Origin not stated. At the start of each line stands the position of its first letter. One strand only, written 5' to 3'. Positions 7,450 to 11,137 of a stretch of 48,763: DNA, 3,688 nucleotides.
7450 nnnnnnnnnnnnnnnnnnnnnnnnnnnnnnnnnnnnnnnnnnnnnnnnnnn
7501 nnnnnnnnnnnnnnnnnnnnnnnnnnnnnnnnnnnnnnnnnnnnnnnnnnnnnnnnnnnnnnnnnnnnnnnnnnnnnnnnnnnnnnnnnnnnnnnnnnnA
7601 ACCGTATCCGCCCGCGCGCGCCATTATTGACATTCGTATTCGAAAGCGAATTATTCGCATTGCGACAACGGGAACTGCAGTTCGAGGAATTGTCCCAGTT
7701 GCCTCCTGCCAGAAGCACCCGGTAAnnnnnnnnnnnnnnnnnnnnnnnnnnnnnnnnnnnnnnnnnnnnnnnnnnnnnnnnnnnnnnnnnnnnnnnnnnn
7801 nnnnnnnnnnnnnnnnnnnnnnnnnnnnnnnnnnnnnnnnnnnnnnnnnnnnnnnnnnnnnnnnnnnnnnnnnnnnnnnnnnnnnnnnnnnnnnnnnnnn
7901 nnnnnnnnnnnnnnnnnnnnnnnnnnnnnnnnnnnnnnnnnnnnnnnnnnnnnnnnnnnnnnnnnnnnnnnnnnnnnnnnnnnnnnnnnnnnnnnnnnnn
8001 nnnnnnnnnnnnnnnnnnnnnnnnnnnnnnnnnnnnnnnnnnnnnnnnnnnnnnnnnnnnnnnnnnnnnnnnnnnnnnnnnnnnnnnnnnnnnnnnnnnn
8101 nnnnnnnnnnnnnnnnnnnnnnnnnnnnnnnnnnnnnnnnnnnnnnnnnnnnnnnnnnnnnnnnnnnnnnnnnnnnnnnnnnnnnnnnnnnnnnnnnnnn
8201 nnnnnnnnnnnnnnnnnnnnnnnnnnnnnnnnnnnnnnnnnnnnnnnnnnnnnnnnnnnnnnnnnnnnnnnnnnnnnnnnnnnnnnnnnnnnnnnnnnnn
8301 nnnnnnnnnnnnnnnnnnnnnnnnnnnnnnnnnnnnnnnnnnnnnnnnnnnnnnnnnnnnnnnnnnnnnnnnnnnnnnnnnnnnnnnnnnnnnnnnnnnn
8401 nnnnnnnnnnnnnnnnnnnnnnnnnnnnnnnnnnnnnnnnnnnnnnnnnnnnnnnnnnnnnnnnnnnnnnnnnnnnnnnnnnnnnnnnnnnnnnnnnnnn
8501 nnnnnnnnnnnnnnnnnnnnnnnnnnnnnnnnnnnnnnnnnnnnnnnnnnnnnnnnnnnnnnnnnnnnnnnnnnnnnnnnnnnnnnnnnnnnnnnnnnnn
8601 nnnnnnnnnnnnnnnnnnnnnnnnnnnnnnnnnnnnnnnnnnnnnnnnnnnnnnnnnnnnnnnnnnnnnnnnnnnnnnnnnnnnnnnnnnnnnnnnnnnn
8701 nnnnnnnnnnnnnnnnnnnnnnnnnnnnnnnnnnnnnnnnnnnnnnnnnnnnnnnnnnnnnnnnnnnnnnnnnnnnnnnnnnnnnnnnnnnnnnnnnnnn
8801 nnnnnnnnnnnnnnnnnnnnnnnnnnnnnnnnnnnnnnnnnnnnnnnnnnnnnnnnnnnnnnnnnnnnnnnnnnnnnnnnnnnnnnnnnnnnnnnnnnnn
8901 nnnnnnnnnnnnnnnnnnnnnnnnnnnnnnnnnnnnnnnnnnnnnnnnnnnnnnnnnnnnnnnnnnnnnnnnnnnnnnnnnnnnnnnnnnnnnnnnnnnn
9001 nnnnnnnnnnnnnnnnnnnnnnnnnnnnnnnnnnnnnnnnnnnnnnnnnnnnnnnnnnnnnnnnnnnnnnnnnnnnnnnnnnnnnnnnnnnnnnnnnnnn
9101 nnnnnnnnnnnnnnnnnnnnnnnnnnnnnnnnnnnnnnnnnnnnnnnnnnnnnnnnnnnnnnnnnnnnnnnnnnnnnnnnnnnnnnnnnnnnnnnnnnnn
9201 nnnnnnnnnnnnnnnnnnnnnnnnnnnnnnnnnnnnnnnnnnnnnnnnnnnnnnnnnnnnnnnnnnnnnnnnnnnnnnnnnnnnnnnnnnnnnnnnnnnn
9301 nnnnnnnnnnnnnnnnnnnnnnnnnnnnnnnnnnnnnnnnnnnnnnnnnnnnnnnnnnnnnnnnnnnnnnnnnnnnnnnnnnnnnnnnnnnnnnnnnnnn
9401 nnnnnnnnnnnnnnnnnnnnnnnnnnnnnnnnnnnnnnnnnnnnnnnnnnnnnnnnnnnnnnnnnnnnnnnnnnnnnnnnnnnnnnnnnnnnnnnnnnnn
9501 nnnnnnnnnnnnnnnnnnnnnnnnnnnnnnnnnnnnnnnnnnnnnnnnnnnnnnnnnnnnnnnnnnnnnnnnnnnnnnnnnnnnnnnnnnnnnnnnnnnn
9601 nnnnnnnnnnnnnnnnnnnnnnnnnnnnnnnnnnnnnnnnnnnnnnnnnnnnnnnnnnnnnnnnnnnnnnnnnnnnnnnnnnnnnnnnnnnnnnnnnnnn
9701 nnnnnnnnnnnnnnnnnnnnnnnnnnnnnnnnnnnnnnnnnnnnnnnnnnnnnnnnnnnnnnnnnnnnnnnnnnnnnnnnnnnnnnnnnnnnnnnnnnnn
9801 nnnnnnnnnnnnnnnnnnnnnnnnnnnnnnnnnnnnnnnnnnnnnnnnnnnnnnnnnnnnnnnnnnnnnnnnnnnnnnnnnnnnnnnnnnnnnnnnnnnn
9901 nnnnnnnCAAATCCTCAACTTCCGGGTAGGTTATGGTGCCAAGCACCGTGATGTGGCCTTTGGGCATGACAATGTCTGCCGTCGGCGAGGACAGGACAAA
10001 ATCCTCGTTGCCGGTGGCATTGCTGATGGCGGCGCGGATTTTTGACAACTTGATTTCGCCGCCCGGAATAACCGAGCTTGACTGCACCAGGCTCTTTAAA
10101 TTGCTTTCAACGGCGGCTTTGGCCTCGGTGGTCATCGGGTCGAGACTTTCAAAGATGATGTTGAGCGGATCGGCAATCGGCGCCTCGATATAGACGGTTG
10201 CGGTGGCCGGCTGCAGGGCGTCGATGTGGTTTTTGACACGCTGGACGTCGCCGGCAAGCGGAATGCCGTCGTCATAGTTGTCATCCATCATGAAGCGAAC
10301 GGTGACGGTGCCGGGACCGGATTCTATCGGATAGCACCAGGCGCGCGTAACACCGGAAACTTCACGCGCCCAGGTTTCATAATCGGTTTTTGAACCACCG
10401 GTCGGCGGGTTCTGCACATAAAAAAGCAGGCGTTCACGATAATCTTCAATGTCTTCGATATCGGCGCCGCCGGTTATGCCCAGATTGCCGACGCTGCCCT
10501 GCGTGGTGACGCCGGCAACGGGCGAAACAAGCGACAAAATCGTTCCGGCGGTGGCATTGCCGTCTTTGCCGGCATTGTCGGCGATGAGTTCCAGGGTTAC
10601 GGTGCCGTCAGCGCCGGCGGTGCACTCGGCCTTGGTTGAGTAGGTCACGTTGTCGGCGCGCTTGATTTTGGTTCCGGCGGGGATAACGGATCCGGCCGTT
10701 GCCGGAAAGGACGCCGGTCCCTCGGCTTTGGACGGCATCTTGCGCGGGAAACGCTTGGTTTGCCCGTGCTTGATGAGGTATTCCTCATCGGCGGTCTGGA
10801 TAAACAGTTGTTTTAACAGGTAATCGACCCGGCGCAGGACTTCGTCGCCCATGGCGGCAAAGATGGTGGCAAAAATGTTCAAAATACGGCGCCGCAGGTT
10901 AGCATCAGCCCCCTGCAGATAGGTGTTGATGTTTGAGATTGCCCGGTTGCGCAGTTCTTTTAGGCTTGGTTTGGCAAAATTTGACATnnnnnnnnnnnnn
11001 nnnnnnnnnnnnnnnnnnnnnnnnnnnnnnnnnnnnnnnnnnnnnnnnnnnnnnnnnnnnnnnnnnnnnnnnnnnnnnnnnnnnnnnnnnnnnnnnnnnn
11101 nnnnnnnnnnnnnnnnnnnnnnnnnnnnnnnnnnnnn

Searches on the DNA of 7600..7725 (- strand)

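Call 51: search_dna_similar(query=window:7600-7725:-, collection=phages, mode=distant, max_rows=40, max_evalue=0.001)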
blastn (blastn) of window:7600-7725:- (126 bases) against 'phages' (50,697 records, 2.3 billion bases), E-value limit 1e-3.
No match.

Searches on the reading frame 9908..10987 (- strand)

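Call 14: search_protein_families(library=phrogs, proteins=[window:9908-10987:-], max_evalue=0.01)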
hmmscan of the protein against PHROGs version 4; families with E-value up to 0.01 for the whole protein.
window:9908-10987:- (360 aa): 4 families
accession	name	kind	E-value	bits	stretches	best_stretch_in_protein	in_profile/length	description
phrog_6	-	tail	2.6e-69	235.3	1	4-353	67-402/548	baseplate wedge subunit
phrog_1608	-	tail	2.4e-36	126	1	172-354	2-188/192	tail protein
phrog_2103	-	tail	1.6e-32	113.3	1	3-164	2-161/162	baseplate protein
phrog_4226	-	tail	0.00013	22.4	1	175-343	42-210/228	baseplate protein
